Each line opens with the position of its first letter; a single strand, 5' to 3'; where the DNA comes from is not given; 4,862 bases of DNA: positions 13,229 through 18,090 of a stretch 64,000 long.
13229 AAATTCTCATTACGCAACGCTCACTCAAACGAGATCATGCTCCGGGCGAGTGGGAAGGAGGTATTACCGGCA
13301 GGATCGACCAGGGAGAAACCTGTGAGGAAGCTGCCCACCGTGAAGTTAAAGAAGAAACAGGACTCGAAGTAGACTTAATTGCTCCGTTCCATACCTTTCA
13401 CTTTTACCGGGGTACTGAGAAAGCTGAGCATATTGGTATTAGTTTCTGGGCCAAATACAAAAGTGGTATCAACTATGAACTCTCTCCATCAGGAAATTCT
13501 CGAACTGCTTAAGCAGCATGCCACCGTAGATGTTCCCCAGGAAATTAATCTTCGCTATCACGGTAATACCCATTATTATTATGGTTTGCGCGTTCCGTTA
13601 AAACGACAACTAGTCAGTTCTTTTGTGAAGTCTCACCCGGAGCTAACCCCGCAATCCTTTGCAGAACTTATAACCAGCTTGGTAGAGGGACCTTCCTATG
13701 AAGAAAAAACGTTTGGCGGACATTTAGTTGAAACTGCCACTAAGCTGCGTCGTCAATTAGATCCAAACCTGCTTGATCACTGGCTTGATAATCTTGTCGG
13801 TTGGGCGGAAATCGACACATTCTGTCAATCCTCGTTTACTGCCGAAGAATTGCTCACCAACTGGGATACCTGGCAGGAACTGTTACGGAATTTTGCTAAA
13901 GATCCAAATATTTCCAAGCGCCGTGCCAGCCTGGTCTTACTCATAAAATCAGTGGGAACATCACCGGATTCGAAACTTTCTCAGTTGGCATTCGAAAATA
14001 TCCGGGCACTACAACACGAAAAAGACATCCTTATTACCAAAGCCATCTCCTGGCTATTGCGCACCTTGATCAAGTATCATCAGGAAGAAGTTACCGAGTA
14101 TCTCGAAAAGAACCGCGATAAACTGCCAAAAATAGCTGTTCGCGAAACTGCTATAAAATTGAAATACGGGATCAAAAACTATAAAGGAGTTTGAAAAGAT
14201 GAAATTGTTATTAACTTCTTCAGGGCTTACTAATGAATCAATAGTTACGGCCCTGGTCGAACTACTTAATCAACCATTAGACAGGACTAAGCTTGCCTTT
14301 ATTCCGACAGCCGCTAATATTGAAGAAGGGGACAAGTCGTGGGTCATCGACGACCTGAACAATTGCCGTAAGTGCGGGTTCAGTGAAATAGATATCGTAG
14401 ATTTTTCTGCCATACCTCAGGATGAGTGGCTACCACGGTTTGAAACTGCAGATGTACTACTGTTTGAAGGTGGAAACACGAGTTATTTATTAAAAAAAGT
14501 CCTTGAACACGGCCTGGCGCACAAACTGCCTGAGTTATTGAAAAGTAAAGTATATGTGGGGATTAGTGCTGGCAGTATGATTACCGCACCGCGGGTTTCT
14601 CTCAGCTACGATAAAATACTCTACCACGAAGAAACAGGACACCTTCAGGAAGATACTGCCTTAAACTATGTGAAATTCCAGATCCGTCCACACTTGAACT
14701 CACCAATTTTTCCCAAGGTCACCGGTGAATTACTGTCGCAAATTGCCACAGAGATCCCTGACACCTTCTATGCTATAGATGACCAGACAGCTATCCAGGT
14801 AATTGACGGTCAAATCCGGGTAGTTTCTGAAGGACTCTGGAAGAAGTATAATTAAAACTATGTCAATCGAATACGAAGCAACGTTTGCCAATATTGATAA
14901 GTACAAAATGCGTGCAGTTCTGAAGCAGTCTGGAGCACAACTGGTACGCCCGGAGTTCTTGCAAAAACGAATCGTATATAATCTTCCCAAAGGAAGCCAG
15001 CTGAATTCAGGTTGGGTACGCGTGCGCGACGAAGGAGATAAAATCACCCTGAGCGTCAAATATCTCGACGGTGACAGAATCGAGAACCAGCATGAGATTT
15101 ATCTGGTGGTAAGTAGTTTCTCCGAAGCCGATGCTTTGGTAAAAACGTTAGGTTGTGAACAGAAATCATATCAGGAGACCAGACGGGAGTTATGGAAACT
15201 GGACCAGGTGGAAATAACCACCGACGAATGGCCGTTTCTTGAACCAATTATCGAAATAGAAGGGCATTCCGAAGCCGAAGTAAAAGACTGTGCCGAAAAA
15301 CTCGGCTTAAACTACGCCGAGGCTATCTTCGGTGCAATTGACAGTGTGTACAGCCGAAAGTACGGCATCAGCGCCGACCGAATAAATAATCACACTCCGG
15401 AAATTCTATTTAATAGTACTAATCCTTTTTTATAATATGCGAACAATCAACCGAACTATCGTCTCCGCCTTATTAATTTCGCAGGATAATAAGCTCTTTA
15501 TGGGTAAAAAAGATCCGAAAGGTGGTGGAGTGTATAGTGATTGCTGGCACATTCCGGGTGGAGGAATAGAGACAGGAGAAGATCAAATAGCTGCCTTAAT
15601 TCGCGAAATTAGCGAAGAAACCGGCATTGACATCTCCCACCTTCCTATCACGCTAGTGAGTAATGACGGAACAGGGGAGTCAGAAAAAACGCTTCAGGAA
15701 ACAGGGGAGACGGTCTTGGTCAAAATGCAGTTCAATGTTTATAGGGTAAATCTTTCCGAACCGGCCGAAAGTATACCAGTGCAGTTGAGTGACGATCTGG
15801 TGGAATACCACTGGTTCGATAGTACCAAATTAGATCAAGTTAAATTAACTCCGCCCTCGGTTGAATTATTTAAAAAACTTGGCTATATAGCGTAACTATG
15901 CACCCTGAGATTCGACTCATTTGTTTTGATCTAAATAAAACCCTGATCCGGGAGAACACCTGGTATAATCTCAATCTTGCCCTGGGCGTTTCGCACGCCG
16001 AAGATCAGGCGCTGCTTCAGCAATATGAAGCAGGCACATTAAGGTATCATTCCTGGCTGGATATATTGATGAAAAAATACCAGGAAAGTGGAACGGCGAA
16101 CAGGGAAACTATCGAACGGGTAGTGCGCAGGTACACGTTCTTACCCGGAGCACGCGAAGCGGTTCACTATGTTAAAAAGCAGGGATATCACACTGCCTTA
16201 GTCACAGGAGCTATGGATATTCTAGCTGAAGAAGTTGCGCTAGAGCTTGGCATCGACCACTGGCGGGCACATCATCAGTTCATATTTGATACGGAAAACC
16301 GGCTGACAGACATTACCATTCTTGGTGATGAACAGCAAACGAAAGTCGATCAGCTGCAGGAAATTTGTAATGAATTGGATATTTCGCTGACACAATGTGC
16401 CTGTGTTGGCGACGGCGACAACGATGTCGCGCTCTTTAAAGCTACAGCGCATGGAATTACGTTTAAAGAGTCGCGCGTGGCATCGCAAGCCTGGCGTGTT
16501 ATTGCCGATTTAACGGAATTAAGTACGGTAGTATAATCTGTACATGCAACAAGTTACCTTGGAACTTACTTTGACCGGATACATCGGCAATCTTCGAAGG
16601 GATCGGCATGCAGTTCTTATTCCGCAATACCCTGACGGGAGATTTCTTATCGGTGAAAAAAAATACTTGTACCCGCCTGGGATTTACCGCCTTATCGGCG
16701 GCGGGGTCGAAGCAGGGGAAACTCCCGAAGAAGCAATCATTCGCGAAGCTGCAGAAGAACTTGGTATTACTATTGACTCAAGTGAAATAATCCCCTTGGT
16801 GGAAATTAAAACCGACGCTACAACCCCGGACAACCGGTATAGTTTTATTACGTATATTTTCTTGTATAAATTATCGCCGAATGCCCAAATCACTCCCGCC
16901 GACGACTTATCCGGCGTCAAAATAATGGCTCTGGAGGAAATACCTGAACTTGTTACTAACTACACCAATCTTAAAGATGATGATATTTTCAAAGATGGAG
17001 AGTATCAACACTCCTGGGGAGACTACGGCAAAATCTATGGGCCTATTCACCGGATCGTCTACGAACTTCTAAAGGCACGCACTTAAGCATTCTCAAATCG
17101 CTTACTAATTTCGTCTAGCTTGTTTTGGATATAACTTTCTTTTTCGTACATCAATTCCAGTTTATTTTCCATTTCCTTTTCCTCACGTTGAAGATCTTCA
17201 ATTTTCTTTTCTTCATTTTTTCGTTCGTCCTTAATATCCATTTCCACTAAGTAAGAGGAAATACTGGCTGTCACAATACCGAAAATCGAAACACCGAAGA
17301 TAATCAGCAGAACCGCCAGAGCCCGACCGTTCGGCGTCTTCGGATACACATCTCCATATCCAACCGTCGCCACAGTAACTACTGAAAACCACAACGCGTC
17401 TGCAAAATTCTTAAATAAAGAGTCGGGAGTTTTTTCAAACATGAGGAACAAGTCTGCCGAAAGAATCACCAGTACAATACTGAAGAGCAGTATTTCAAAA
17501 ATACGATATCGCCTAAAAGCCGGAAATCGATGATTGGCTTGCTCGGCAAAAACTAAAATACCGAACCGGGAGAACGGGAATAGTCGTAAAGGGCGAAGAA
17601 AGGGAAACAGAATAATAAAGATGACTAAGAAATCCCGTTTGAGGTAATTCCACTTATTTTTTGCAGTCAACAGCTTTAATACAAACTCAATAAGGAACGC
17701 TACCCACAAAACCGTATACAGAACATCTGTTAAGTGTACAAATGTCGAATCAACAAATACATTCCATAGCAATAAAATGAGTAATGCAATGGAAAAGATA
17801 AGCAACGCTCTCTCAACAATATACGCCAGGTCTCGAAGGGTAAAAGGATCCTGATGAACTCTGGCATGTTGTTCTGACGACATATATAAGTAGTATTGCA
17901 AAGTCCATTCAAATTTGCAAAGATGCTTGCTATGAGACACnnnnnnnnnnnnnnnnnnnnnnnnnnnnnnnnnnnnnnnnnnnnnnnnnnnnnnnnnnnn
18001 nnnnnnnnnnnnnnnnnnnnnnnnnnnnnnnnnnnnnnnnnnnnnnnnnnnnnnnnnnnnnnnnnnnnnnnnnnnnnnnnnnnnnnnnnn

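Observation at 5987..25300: Dense island of lipid-carrier-dependent GT-C glycosyltransferases next to giant Ser/Thr-rich surface proteins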

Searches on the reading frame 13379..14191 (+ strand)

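Call 3: search_protein_families(library=pfam, proteins=[window:13379-14191:+], max_evalue=0.01)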
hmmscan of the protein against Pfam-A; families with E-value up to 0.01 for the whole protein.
window:13379-14191:+ (271 aa): 1 family
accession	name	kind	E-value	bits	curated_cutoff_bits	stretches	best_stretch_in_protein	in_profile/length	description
PF08713.17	DNA_alkylation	-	3.4e-29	102.5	21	1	55-259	15-211/213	DNA alkylation repair enzyme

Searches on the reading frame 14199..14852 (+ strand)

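Call 3: search_protein_families(library=pfam, proteins=[window:14199-14852:+], max_evalue=0.01)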
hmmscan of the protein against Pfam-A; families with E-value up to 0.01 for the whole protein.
window:14199-14852:+ (218 aa): 1 family
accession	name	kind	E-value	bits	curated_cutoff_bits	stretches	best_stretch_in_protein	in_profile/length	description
PF03575.23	Peptidase_S51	-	7.9e-28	98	23.9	1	3-208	1-205/206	Peptidase family S51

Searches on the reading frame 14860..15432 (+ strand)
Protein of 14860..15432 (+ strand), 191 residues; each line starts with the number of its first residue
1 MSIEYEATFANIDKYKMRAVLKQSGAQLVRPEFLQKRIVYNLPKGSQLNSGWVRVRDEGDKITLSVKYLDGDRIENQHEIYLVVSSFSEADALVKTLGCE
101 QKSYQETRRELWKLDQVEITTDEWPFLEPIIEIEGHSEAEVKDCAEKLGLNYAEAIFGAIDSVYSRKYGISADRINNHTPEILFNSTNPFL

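Call 3: search_protein_families(library=pfam, proteins=[window:14860-15432:+], max_evalue=0.01)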
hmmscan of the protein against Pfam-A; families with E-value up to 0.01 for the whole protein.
window:14860-15432:+ (191 aa): 1 family
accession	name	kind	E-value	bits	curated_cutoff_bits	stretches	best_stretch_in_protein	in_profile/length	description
PF01928.26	CYTH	-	2.4e-09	37.7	23.2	1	21-147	22-159/179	CYTH domain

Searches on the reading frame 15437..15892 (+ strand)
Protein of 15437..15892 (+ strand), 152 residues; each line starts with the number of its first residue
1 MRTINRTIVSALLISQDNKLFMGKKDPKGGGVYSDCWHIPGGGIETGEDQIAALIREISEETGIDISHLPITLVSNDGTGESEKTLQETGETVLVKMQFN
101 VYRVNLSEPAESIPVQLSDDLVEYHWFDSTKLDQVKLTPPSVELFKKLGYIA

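Call 3: search_protein_families(library=pfam, proteins=[window:15437-15892:+], max_evalue=0.01)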
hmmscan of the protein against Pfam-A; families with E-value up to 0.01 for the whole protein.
window:15437-15892:+ (152 aa): 2 families
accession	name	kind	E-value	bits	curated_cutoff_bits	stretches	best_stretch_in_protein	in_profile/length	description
PF00293.34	NUDIX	-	5.7e-13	49.5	21.1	1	6-144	3-130/134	NUDIX domain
PF14815.12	NUDIX_4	-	1.7e-05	25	35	1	11-69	3-56/113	NUDIX domain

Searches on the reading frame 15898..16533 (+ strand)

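Call 4: search_protein_families(library=pfam, proteins=[window:15898-16533:+], max_evalue=0.01)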
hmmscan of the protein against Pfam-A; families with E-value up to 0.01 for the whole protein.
window:15898-16533:+ (212 aa): 7 families
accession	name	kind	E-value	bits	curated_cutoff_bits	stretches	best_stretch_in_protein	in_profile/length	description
PF12710.13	HAD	-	1.7e-16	61.7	27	1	9-180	2-188/189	haloacid dehalogenase-like hydrolase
PF00702.32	Hydrolase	-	5.4e-16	60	26.4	1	5-181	1-188/191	haloacid dehalogenase-like hydrolase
PF08282.18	Hydrolase_3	-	9.4e-11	42.4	20.9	1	144-191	183-230/255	haloacid dehalogenase-like hydrolase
PF06888.18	Put_Phosphatase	-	6.6e-07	29.4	27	1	7-112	2-105/234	Putative Phosphatase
PF13419.12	HAD_2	-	3.2e-05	24.6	23.8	1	66-178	64-166/178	Haloacid dehalogenase-like hydrolase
PF24694.1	LNS2_PITM1-3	-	0.0019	18.7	27.7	1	79-182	20-112/124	PITM 1-3, LNS2 domain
PF08335.16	GlnD_UR_UTase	-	0.0099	16.3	21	0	59-139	55-133/141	GlnD PII-uridylyltransferase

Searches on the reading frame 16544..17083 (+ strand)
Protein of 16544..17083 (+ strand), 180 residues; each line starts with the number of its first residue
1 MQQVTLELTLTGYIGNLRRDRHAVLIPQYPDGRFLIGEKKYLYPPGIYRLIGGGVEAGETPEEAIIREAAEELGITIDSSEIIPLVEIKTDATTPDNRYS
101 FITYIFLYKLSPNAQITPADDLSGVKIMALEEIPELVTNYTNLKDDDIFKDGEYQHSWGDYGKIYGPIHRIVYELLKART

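Call 4: search_protein_families(library=pfam, proteins=[window:16544-17083:+], max_evalue=0.01)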
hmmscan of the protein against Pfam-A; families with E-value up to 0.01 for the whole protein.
window:16544-17083:+ (180 aa): 1 family
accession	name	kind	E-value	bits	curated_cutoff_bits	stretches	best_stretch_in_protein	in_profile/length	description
PF00293.34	NUDIX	-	3.2e-15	56.8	21.1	1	25-136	8-119/134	NUDIX domain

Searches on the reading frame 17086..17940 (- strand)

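Call 4: search_protein_families(library=pfam, proteins=[window:17086-17940:-], max_evalue=0.01)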
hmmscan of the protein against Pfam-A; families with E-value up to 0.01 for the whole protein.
window:17086-17940:- (285 aa): 4 families
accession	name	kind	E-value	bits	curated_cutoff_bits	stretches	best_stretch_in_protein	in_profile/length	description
PF07885.22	Ion_trans_2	-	1.8e-18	66.6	22.5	1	155-232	3-78/79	Ion channel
PF00520.37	Ion_trans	-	9.5e-10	38.5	25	1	48-234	6-236/241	Ion transport protein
PF00060.32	Lig_chan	-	0.0016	18.7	30.8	1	153-252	15-111/146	Ligand-gated ion channel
PF06305.16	LapA_dom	-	0.0024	18.2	28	0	211-253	20-62/64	Lipopolysaccharide assembly protein A domain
